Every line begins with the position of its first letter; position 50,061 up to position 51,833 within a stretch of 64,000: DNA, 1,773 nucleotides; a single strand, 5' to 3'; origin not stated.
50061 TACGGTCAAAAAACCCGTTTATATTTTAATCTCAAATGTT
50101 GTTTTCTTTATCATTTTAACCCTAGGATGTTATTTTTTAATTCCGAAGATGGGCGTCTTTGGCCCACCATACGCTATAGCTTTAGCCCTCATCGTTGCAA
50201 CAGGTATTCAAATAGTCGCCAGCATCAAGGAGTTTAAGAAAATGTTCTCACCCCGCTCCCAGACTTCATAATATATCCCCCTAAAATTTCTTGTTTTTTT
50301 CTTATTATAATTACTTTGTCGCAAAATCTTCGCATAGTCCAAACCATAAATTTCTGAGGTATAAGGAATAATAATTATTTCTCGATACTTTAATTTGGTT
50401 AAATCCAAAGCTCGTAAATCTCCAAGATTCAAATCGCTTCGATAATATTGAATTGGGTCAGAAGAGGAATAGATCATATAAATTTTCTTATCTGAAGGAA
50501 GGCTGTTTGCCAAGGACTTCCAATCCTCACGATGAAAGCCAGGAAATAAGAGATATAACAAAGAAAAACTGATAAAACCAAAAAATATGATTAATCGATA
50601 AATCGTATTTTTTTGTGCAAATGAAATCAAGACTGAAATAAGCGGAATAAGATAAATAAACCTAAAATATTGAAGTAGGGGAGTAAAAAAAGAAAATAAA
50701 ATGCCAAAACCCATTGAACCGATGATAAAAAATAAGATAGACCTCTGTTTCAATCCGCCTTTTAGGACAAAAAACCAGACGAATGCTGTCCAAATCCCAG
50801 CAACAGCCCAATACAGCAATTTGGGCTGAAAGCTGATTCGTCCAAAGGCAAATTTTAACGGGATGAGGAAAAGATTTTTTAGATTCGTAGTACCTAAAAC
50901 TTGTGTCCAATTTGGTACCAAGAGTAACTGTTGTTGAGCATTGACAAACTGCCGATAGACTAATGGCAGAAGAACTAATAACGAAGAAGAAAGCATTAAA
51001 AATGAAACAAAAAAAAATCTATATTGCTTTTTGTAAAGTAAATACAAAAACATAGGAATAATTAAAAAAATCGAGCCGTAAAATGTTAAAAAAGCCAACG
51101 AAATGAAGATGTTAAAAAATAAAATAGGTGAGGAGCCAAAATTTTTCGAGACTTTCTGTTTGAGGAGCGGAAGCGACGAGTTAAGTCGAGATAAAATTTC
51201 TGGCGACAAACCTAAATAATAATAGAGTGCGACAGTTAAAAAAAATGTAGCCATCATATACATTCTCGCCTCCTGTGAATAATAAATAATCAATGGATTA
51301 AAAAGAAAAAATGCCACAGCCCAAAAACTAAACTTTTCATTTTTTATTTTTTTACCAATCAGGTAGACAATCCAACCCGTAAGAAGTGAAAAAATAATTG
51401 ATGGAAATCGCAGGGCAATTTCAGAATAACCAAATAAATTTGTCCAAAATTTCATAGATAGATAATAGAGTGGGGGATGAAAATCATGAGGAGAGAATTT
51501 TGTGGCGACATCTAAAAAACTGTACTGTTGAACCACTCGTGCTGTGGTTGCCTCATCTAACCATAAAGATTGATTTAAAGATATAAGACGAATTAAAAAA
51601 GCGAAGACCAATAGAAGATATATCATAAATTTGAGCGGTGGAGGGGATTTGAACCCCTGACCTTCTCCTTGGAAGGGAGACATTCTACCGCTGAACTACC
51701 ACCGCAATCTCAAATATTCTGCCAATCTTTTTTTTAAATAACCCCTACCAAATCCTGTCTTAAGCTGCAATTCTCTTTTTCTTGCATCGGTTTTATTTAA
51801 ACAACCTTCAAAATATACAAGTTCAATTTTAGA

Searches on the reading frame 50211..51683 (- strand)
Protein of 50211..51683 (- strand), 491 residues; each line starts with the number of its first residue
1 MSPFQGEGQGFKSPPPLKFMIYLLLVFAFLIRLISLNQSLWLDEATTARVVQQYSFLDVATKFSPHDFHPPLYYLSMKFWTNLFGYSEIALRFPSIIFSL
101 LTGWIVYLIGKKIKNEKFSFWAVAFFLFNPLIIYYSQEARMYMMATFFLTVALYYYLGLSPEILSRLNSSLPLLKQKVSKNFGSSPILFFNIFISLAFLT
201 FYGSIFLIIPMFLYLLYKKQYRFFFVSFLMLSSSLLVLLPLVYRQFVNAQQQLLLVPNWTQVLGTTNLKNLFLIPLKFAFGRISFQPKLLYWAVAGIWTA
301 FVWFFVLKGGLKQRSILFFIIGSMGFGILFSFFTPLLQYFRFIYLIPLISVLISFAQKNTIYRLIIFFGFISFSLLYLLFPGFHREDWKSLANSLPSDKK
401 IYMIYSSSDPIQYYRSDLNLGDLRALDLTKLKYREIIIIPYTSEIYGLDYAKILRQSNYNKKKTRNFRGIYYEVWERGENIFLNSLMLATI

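Call 86: search_protein_families(library=pfam, proteins=[window:50211-51683:-], max_evalue=0.0001)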
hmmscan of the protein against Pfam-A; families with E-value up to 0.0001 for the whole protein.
window:50211-51683:- (491 aa): 1 family
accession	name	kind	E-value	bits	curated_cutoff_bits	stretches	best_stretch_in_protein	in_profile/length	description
PF13231.12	PMT_2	-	3.9e-10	40.6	26.1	1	69-156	2-89/160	Dolichyl-phosphate-mannose-protein mannosyltransferase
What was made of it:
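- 51129..51213 (-): Second, related element in the window: an 84-nt version without the two GC hairpins. It is in frame in the PMT_2 glycosyltransferase ORF 50208..51683 (peptide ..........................). The Pfam PMT_2 match stops at residue 156, just before the element (call 86).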
